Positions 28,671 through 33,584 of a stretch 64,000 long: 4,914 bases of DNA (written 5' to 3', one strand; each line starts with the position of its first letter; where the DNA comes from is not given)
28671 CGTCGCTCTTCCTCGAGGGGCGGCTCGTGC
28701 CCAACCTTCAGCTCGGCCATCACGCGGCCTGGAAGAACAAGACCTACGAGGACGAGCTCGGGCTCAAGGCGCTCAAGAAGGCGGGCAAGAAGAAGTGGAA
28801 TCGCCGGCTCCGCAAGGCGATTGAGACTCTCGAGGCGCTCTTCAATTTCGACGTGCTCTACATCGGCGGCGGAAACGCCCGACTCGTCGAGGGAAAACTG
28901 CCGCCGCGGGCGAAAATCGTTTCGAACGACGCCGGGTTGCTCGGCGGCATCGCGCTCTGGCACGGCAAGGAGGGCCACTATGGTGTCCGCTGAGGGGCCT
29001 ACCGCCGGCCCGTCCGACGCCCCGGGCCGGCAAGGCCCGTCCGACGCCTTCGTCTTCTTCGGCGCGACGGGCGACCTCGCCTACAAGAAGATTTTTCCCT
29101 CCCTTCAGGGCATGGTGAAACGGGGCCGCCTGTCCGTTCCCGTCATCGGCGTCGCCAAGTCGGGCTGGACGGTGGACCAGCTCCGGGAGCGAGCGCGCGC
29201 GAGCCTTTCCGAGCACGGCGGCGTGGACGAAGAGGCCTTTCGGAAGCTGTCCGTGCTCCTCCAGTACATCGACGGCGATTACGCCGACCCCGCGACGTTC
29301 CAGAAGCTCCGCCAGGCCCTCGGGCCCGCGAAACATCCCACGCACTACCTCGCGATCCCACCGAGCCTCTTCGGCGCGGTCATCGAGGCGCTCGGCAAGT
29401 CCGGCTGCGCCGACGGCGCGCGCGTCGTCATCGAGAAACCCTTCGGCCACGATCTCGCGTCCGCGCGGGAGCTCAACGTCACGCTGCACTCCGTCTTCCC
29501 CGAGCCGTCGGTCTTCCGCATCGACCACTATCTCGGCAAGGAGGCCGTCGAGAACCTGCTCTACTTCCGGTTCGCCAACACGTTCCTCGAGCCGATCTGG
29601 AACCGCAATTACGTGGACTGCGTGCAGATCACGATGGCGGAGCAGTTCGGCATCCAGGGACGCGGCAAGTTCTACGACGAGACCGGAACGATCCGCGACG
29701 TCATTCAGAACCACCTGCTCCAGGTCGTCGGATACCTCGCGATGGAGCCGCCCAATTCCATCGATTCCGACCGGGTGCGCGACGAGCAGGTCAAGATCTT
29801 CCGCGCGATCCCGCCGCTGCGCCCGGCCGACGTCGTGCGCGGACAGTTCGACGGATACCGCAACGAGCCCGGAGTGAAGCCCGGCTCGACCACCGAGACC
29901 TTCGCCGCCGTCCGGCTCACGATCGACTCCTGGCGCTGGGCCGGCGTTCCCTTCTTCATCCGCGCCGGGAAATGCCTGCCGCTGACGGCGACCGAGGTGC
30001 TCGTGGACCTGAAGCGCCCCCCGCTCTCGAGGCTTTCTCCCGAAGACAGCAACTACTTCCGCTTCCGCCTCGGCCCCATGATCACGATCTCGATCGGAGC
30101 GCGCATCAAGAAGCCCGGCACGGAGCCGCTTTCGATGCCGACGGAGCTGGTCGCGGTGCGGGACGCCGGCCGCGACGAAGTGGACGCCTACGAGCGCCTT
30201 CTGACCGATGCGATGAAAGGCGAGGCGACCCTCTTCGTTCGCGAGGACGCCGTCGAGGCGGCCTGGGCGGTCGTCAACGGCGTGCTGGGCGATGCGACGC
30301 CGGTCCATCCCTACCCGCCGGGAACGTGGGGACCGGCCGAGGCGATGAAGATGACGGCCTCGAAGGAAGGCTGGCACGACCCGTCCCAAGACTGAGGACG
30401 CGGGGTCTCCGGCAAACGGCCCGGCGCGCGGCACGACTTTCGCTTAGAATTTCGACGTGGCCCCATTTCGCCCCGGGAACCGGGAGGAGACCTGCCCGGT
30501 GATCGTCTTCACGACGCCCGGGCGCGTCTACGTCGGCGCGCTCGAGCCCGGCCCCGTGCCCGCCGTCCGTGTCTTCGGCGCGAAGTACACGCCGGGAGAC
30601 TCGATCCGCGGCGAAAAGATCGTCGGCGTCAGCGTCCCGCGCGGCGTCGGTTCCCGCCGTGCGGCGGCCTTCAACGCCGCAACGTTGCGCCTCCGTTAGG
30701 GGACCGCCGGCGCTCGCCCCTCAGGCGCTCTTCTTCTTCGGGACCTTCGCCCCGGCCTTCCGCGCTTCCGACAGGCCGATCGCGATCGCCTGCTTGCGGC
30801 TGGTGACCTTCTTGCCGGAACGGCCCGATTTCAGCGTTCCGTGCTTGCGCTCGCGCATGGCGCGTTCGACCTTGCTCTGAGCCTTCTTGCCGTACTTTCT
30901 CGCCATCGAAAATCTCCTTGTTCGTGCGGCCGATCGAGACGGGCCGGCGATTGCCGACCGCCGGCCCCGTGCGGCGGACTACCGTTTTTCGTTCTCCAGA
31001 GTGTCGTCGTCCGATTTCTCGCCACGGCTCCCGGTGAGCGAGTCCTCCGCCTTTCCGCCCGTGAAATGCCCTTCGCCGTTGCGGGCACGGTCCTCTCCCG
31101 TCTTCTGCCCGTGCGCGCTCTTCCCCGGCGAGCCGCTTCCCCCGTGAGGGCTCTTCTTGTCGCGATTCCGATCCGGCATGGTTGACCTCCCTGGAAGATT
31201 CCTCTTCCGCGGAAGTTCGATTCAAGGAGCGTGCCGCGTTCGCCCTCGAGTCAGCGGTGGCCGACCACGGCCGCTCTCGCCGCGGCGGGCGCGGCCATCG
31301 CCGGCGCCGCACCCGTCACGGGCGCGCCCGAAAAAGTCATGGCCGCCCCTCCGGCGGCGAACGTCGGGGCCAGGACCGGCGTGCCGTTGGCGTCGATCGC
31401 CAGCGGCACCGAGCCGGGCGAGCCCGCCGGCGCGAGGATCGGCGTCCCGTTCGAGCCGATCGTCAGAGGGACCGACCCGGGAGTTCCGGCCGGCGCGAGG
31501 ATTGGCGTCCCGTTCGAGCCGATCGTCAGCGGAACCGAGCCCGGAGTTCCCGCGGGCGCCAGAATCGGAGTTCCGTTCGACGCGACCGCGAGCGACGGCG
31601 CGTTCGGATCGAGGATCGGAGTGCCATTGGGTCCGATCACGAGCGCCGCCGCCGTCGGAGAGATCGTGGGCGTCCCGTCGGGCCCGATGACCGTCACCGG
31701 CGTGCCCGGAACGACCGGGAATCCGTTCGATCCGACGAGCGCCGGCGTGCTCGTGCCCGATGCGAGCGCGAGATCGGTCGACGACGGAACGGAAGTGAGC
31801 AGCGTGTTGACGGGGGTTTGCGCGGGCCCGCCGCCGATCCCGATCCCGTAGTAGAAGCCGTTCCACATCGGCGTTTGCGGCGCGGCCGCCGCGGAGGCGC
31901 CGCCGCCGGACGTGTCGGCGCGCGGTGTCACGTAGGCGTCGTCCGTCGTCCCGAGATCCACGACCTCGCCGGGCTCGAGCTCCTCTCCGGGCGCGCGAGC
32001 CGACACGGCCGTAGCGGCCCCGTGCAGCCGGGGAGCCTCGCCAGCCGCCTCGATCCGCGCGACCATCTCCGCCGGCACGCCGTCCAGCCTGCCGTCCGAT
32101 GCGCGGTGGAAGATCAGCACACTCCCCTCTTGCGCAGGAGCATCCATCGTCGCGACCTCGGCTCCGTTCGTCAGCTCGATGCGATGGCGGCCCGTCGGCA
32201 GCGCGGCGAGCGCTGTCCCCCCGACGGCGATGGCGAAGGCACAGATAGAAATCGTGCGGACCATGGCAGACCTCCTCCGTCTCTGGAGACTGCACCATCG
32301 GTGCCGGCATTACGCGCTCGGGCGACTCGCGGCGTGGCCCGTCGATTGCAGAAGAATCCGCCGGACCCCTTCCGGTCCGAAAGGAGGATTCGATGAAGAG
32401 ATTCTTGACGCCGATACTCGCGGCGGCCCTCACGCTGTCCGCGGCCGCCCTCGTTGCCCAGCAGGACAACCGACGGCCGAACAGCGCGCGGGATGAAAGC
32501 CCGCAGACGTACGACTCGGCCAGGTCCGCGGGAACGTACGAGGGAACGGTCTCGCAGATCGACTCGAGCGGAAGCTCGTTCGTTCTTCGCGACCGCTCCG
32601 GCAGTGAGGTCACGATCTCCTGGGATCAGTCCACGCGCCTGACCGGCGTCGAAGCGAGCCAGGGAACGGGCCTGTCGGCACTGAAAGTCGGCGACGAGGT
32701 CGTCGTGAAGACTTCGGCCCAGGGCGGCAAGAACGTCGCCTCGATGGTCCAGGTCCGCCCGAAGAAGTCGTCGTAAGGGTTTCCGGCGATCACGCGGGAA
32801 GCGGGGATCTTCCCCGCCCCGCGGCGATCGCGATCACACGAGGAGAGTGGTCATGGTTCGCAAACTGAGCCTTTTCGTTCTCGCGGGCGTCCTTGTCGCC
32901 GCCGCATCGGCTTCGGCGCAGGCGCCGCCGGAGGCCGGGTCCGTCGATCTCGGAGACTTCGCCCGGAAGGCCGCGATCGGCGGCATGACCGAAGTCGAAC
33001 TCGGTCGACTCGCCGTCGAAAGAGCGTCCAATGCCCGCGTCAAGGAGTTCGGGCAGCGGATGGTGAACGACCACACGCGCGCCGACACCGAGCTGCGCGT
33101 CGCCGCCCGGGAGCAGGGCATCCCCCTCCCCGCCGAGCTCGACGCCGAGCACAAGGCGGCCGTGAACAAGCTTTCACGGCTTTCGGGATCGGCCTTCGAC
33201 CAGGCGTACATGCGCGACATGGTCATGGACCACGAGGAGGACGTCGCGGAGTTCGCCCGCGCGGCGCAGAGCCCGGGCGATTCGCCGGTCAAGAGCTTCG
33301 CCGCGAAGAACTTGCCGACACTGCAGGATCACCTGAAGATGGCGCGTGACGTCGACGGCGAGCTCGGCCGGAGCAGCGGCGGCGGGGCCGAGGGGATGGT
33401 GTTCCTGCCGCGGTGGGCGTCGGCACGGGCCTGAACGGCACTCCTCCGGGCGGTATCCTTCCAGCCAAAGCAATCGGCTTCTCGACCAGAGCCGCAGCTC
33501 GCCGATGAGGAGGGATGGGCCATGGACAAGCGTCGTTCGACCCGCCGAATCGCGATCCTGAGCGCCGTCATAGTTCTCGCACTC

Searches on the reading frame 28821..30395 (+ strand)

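Call 46: search_protein_families(library=pfam, proteins=[window:28821-30395:+], max_evalue=0.001)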
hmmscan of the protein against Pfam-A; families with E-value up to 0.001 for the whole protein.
window:28821-30395:+ (524 aa): 2 families
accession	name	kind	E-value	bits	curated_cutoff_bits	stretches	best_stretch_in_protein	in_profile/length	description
PF02781.21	G6PD_C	-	2.1e-90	303.2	27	1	248-516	2-292/296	Glucose-6-phosphate dehydrogenase, C-terminal domain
PF00479.28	G6PD_N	-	2.4e-48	165.6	22.1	1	78-245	1-183/183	Glucose-6-phosphate dehydrogenase, NAD binding domain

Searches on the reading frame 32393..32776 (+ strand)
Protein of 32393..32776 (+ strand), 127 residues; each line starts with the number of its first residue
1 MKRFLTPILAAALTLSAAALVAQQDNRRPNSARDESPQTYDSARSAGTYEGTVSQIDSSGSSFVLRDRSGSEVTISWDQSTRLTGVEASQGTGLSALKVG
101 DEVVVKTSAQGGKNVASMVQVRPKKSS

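Call 46: search_protein_families(library=pfam, proteins=[window:32393-32776:+], max_evalue=0.001)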
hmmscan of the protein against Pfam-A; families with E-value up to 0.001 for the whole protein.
window:32393-32776:+ (127 aa): 1 family
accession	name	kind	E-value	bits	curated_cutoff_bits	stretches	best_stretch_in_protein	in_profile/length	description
PF18914.6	DUF5666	-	4.4e-06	27.3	27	1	50-118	1-58/60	Domain of unknown function (DUF5666)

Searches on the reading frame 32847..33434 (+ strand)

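Call 46: search_protein_families(library=pfam, proteins=[window:32847-33434:+], max_evalue=0.001)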
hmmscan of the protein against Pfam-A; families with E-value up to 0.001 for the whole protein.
window:32847-33434:+ (195 aa): 2 families
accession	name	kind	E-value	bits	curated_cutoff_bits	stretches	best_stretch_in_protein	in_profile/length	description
PF13628.12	DUF4142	-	3.1e-44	151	27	1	37-168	5-137/138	Domain of unknown function (DUF4142)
PF03713.19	DUF305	-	5.5e-05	23.7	27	0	101-153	82-134/151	Domain of unknown function (DUF305)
